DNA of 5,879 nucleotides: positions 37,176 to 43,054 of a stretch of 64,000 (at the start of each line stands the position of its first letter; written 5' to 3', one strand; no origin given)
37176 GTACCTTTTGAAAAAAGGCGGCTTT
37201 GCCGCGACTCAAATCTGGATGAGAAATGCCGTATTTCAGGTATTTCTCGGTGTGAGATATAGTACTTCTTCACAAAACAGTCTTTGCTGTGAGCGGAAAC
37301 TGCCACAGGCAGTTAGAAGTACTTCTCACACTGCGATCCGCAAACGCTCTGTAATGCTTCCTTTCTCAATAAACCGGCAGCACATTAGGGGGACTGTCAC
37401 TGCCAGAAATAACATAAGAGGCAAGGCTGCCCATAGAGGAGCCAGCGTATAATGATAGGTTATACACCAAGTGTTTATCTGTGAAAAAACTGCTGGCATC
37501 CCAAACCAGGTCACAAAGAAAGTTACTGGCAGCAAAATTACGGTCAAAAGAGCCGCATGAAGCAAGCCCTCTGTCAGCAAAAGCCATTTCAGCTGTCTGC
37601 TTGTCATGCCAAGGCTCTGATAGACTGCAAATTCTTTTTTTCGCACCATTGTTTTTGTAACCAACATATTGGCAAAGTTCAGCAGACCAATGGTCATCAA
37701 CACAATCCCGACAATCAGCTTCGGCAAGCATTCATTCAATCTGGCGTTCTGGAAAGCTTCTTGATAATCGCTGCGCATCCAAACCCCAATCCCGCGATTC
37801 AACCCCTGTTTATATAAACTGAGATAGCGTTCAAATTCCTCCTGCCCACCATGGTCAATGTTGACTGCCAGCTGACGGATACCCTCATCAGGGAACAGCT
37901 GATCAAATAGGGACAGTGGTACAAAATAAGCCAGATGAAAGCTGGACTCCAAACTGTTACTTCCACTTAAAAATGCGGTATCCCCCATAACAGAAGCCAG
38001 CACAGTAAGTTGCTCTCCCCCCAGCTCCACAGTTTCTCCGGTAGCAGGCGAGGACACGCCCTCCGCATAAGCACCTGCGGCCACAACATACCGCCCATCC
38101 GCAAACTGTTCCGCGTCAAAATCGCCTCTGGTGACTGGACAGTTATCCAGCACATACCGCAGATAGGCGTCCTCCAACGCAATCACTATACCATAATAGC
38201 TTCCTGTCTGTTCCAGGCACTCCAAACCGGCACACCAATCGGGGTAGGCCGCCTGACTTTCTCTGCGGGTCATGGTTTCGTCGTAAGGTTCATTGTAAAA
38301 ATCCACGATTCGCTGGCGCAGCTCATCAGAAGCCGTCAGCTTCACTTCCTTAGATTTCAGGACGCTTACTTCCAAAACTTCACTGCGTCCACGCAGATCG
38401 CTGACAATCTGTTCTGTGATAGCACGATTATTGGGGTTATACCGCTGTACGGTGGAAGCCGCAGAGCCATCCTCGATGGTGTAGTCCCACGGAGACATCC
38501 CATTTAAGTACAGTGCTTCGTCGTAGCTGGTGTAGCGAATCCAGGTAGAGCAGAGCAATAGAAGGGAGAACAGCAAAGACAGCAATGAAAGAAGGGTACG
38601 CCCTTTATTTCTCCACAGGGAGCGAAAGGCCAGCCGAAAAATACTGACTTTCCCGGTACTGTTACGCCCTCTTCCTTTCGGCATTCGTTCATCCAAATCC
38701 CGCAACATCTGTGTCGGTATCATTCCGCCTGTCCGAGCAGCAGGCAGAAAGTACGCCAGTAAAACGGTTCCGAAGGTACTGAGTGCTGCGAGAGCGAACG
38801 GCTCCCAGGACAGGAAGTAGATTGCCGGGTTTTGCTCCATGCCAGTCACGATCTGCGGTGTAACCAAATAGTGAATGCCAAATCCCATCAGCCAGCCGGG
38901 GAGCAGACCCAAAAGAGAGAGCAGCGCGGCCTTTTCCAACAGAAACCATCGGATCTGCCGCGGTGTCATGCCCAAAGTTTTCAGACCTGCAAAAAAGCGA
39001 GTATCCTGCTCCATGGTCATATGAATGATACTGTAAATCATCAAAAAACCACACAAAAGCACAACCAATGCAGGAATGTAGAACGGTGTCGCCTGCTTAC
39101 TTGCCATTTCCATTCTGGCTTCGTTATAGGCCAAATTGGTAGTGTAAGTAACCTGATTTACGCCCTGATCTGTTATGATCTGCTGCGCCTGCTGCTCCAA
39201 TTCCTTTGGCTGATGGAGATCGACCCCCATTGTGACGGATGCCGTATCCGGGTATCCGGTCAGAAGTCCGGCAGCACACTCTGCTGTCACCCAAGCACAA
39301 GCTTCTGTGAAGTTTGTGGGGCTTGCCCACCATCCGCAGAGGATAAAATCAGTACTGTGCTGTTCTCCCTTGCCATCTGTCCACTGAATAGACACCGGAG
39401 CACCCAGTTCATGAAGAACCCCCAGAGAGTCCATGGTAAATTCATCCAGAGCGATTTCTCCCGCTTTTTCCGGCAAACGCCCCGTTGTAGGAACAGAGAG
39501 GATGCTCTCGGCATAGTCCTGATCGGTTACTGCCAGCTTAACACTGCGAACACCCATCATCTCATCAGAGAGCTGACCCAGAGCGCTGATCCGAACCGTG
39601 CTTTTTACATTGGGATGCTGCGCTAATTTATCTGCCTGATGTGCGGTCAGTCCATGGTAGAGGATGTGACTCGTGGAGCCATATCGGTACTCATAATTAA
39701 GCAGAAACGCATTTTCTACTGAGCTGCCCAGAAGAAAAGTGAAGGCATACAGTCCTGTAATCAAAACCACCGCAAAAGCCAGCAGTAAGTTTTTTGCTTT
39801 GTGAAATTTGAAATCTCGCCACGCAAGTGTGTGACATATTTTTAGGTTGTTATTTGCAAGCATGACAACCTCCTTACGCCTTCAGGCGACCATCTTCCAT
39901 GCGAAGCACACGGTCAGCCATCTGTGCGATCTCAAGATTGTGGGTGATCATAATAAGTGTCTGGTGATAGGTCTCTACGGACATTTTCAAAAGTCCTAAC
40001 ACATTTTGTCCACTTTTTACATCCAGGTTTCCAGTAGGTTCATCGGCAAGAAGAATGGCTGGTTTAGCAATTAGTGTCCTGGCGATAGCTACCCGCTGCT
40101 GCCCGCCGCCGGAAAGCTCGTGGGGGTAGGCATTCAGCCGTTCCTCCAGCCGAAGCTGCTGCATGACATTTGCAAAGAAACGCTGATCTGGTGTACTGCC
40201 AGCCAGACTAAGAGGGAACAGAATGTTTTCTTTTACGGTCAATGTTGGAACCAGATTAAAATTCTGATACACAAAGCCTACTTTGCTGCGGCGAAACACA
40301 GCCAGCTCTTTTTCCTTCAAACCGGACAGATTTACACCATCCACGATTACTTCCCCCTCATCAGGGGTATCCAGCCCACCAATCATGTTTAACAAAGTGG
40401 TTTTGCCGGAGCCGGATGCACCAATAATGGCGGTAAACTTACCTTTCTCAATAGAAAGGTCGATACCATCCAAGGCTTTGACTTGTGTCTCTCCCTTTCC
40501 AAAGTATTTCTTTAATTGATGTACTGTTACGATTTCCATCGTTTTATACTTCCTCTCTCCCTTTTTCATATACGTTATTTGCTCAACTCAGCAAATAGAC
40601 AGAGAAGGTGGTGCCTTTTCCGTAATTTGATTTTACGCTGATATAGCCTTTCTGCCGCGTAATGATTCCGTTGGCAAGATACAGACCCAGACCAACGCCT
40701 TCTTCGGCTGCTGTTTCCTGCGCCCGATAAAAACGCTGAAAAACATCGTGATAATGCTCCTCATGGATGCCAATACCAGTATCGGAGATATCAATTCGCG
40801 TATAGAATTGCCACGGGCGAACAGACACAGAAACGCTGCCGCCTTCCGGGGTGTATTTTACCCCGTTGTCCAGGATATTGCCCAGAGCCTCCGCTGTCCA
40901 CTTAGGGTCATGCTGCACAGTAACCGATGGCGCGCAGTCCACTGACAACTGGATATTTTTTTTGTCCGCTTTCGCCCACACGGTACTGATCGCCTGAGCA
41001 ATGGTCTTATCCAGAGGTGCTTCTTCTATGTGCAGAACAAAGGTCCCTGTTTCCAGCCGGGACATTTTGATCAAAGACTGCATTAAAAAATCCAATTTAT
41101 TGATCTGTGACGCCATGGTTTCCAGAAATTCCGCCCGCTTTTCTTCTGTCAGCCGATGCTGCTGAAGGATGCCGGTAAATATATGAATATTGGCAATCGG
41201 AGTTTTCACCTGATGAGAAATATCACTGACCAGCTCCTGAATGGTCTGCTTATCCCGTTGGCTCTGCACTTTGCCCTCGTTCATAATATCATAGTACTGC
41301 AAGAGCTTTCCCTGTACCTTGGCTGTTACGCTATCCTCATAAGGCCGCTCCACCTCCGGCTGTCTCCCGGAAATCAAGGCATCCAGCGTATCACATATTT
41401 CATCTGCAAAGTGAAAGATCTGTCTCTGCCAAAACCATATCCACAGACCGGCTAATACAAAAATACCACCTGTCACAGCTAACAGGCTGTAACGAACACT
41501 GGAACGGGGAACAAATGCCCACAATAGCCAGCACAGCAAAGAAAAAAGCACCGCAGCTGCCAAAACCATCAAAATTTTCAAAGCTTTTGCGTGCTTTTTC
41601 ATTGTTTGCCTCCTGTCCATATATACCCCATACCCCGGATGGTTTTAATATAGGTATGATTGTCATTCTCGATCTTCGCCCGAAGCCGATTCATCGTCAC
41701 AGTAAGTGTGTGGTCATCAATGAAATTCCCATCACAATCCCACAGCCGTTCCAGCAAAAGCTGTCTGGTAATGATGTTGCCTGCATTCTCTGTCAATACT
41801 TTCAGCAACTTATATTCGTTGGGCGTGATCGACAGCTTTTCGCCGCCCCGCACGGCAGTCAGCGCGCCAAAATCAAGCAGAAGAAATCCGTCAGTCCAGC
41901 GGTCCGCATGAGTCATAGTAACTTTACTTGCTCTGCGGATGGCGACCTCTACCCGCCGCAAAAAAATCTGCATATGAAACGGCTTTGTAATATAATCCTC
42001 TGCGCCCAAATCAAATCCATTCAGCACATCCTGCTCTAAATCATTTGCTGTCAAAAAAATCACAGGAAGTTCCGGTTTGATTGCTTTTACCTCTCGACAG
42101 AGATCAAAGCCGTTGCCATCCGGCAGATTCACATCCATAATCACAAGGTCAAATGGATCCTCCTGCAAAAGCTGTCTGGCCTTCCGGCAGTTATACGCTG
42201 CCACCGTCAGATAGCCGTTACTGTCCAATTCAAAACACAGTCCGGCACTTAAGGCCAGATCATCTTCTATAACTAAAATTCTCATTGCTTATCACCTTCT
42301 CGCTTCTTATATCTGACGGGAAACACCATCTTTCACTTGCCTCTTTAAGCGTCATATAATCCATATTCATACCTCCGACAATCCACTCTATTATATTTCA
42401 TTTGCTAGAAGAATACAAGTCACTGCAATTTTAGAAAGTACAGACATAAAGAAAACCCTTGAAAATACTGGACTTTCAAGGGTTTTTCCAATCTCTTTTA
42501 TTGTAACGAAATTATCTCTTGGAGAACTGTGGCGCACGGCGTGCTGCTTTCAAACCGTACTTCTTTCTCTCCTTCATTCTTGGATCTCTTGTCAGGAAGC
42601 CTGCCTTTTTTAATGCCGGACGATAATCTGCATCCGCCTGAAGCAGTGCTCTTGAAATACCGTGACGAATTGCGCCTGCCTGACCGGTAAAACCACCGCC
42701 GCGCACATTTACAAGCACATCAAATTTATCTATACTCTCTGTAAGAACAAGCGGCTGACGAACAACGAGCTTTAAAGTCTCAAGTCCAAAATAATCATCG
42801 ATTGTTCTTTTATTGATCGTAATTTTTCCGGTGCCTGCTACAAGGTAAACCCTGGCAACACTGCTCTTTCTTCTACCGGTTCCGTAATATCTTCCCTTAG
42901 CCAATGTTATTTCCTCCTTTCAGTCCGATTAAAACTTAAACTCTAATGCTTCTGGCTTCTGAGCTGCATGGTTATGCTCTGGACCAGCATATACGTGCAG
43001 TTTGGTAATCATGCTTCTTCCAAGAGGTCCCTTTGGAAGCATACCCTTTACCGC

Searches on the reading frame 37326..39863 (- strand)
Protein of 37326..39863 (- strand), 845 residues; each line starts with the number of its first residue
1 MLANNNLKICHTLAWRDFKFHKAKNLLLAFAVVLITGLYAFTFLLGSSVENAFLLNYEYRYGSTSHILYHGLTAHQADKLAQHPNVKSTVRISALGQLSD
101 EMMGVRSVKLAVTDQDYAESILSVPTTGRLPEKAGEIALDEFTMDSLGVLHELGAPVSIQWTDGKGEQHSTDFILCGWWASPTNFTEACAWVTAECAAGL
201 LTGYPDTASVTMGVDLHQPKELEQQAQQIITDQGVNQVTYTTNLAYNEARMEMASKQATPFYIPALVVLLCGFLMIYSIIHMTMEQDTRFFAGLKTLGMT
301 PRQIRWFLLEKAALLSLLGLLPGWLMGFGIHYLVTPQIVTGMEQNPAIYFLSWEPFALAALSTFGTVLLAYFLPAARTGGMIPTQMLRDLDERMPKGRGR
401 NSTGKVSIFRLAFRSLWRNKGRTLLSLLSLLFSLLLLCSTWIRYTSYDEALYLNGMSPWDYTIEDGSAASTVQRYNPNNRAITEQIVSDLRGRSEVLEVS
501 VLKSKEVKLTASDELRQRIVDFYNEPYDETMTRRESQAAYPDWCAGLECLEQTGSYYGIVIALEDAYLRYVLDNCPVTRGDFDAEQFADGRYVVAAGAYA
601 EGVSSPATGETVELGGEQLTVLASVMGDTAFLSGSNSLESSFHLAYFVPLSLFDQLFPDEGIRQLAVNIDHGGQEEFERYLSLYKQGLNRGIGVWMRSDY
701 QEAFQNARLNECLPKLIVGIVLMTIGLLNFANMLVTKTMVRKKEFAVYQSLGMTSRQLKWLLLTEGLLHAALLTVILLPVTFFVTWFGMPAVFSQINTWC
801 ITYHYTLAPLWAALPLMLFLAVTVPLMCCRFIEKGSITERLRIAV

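Call 4: search_protein_families(library=pfam, proteins=[window:37326-39863:-], max_evalue=0.01)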
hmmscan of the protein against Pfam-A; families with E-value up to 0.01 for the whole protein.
window:37326-39863:- (845 aa): 1 family
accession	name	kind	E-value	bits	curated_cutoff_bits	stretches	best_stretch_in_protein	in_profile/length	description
PF02687.27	FtsX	-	2.1e-23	83.1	25.5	2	265-378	4-115/120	FtsX-like permease C-terminal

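Call 87: search_protein_families(library=ncbifam, proteins=[window:37326-39863:-], max_evalue=1e-10)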
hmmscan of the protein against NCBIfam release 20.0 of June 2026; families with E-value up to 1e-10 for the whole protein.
window:37326-39863:- (845 aa): 1 family
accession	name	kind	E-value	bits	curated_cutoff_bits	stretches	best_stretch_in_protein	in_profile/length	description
TIGR03434.1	ADOP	subfamily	1.8e-11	42.9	622.3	0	703-776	263-335/803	ADOP family duplicated permease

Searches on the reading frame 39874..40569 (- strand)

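Call 4: search_protein_families(library=pfam, proteins=[window:39874-40569:-], max_evalue=0.01)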
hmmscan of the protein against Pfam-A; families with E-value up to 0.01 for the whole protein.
window:39874-40569:- (231 aa): 8 families
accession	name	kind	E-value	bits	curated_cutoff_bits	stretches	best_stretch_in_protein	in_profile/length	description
PF00005.33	ABC_tran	-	7e-35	121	25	1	33-179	1-136/137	ABC transporter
PF02463.25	SMC_N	-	3.8e-06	26.9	40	0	146-225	131-212/220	RecF/RecN/SMC N terminal domain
PF13304.12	AAA_21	-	1.9e-05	25.3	27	0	45-66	1-22/304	AAA domain, putative AbiEii toxin, Type IV TA system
PF13555.12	AAA_29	-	0.00055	20.1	27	1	36-60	15-39/61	P-loop containing region of AAA domain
PF13401.12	AAA_22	-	0.0016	19.2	27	1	43-70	5-32/130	AAA domain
PF13476.12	AAA_23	-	0.0022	19.1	27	1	36-63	15-39/201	AAA domain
PF03193.22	RsgA_GTPase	-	0.0031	17.8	30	1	31-65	95-128/174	RsgA GTPase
PF20703.3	nSTAND1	-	0.0087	16.2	27.1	0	15-61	9-51/379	Novel STAND NTPase 1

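Call 87: search_protein_families(library=ncbifam, proteins=[window:39874-40569:-], max_evalue=1e-10)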
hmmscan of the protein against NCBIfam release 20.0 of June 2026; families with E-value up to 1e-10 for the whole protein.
window:39874-40569:- (231 aa): 177 families (the best 25 are shown)
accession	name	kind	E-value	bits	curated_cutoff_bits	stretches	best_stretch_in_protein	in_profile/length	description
TIGR02211.1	LolD_lipo_ex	equivalog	1.1e-64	218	307.75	1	14-230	2-220/221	lipoprotein-releasing ABC transporter ATP-binding protein LolD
TIGR02982.1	heterocyst_DevA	subfamily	1.1e-62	211.5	295.8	1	14-230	2-220/220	ABC exporter ATP-binding subunit, DevA family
NF007879.0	PRK10584.1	equivalog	6.6e-62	209.2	336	1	11-230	4-225/228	putative ABC transporter ATP-binding protein YbbA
NF038007.1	ABC_ATP_DarD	equivalog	5.6e-61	205.8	375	1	15-229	3-218/218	darobactin export ABC transporter ATP-binding protein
TIGR03608.1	L_ocin_972_ABC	subfamily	1.5e-60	204.2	254.85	1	29-224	10-206/206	putative bacteriocin export ABC transporter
TIGR02673.1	FtsE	equivalog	5.3e-59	199.5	264.85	1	14-228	2-214/214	cell division ATP-binding protein FtsE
NF007826.0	PRK10535.1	equivalog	3.3e-56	190.9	966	1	14-229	5-221/648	macrolide ABC transporter ATP-binding protein/permease MacB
NF008639.0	PRK11629.1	equivalog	5.2e-54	183.1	360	1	13-230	6-225/234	lipoprotein-releasing ABC transporter ATP-binding protein LolD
NF040933.2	ABC_arch_GlcV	equivalog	1.4e-50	172.2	450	1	14-229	3-220/357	glucose ABC transporter ATP-binding protein GlcV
TIGR02314.1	ABC_MetN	equivalog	4.3e-49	167.4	499.7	1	14-229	2-219/343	methionine ABC transporter ATP-binding protein MetN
TIGR01186.1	proV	subfamily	2.9e-47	161.5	326.6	1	30-228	6-207/363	betaine/proline/choline family ABC transporter ATP-binding protein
TIGR02315.1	ABC_phnC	equivalog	7.1e-47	159.9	266.1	1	13-228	1-223/243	phosphonate ABC transporter ATP-binding protein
TIGR04521.1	ECF_ATPase_2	equivalog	1.2e-45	155.7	330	1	15-229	2-223/279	energy-coupling factor transporter ATPase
TIGR02142.1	modC_ABC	equivalog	2.9e-45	155.1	285.05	1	36-231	16-212/353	molybdenum ABC transporter ATP-binding protein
TIGR03265.1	PhnT2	equivalog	3.1e-45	154.9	457.7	1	12-229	3-213/353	putative 2-aminoethylphosphonate ABC transporter ATP-binding protein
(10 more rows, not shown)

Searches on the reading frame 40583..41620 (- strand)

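Call 4: search_protein_families(library=pfam, proteins=[window:40583-41620:-], max_evalue=0.01)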
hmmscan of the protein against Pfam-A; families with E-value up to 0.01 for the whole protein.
window:40583-41620:- (345 aa): 3 families
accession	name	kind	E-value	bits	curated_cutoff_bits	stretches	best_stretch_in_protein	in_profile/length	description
PF02518.31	HATPase_c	-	2.9e-23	82.9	26.4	1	238-343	2-107/111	Histidine kinase-, DNA gyrase B-, and HSP90-like ATPase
PF00512.31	HisKA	-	1.1e-10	41.8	26.9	1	128-192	3-66/66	His Kinase A (phospho-acceptor) domain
PF13567.11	DUF4131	-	0.00071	19.7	31.6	1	17-72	8-59/165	Domain of unknown function (DUF4131)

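Call 87: search_protein_families(library=ncbifam, proteins=[window:40583-41620:-], max_evalue=1e-10)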
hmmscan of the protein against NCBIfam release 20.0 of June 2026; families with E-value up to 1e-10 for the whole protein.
window:40583-41620:- (345 aa): 67 families (the best 25 are shown)
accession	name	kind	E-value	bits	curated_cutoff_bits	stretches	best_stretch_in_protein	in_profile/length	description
NF046044.1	PnpS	equivalog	3.2e-51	174.6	400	1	101-343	149-389/390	two-component system histidine kinase PnpS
TIGR02966.1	phoR_proteo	equivalog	9.7e-45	153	334.2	1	102-342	94-332/333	phosphate regulon sensor histidine kinase PhoR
NF008312.0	PRK11100.1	equivalog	1.6e-38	132.8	356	1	121-341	250-470/477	two-component system sensor histidine kinase CreC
NF041735.1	hist_kin_RppB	equivalog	1.1e-37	129.8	400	1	125-343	214-437/438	two-component system sensor histidine kinase RppB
NF033092.0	HK_WalK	equivalog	2.3e-36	125.6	725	1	101-343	351-592/594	cell wall metabolism sensor histidine kinase WalK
NF045911.1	TCSHisKinNblS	equivalog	2.7e-34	118.5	1000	1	98-341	364-616/621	two-component system sensor histidine kinase NblS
NF041832.1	near_NosP_CTERM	subfamily_domain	1.7e-33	116.2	400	1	130-342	10-222/370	NahK/ErcS family hybrid sensor histidine kinase/response regulator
NF008468.0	PRK11360.1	equivalog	1e-32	113.3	646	1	101-343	366-606/616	two-component system sensor histidine kinase AtoS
NF047874.1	MASE3_PAS_HK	subfamily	1.9e-32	112.9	560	1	121-343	392-623/655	MASE3 domain-containing sensor histidine kinase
NF033093.1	HK_VicK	exception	1.1e-31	110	680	1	124-343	206-433/448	cell wall metabolism sensor histidine kinase VicK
NF011874.0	PRK15347.1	equivalog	1.7e-30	105.8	852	1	115-343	386-612/921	two component system sensor kinase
NF040691.1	MtrAB_MtrB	equivalog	3.4e-30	105.5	450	1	127-342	271-489/507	MtrAB system histidine kinase MtrB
NF053855.1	HisKinPhoRBctds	equivalog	5.1e-29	101.1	500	1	119-340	353-578/583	two-component system sensor histidine kinase PhoR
TIGR01386.1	cztS_silS_copS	subfamily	9.1e-29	100.7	292.55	1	128-342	242-455/457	heavy metal sensor histidine kinase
NF033091.0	HK_VanS_ACDEFG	equivalog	1e-28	100.3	400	1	60-343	10-292/293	vancomycin resistance histidine kinase VanS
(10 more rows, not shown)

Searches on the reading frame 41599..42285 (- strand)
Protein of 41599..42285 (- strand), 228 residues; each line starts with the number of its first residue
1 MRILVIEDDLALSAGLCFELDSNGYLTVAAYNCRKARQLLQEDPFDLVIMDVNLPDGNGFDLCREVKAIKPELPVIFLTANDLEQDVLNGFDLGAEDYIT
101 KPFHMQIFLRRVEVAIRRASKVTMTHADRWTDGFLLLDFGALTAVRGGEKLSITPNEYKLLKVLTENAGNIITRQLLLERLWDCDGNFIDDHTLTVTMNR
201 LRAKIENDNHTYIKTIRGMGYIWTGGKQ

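Call 4: search_protein_families(library=pfam, proteins=[window:41599-42285:-], max_evalue=0.01)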
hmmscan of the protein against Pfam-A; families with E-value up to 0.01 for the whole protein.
window:41599-42285:- (228 aa): 2 families
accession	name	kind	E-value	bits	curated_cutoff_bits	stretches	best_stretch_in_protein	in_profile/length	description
PF00072.30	Response_reg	-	8.2e-26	90.8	30.2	1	3-111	1-109/111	Response regulator receiver domain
PF00486.34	Trans_reg_C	-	1.5e-22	79.9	26.2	1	148-222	1-76/77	Transcriptional regulatory protein, C terminal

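Call 87: search_protein_families(library=ncbifam, proteins=[window:41599-42285:-], max_evalue=1e-10)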
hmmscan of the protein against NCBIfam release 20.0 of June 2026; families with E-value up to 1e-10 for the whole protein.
window:41599-42285:- (228 aa): 60 families (the best 25 are shown)
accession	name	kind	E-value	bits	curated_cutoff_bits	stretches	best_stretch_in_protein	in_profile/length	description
NF008296.0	PRK11083.1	equivalog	5.6e-46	156.8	273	1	2-222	5-224/228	two-component system response regulator CreB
TIGR02154.1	PhoB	equivalog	7.2e-45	153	296.2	1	2-222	4-224/226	phosphate regulon transcriptional regulator PhoB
NF040689.1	MtrAB_MtrA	equivalog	1.1e-44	152.4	300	1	3-221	1-216/219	MtrAB system response regulator MtrA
NF053854.1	RespRegPhoBBctds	equivalog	4.5e-44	150.5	270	1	3-223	1-224/225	two-component system response regulator PhoB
NF040534.1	resp_reg_YycF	equivalog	5.8e-44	150.1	340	1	2-222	2-226/231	response regulator YycF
TIGR01387.1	cztR_silR_copR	subfamily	1e-41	143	279.2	1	3-222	1-217/218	heavy metal response regulator transcription factor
NF041733.1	resp_reg_CseB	equivalog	2.1e-41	141.8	350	1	2-221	2-224/228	two-component system response regulator CseB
NF007928.2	PRK10643.1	equivalog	1e-40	139.7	330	1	1-222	1-215/216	two-component system response regulator PmrA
NF051850.1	RespRegRprY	equivalog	1e-40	139.6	370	1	1-221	5-224/234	response regulator transcription factor RprY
NF045944.1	ResRegRpaBCyano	equivalog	4.7e-40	137.4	330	1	4-222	1-226/229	response regulator transcription factor RpaB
NF033117.2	vanR_ACDEGLN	exception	1.1e-38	133.1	350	1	3-222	1-224/226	VanR-ABDEGLN family response regulator transcription factor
NF007982.1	PRK10710.1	equivalog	5.6e-37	127.6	380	1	2-224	9-228/235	envelope stress response regulator BaeR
TIGR03787.1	marine_sort_RR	equivalog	2.5e-36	125.3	335.7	1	2-224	2-226/227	proteobacterial dedicated sortase system response regulator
NF007005.1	PRK09468.1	equivalog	2.8e-36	125.1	331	1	2-223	5-231/237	osmolarity response regulator transcription factor OmpR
NF041734.1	resp_reg_RppA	equivalog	5.6e-36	124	250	1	1-222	1-226/229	two-component system response regulator RppA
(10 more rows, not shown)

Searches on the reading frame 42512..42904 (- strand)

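Call 4: search_protein_families(library=pfam, proteins=[window:42512-42904:-], max_evalue=0.01)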
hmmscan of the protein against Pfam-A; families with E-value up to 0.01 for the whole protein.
window:42512-42904:- (130 aa): 1 family
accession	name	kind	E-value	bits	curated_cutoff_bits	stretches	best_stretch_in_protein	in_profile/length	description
PF00380.25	Ribosomal_S9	-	7e-51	172.2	22.5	1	10-130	1-121/121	Ribosomal protein S9/S16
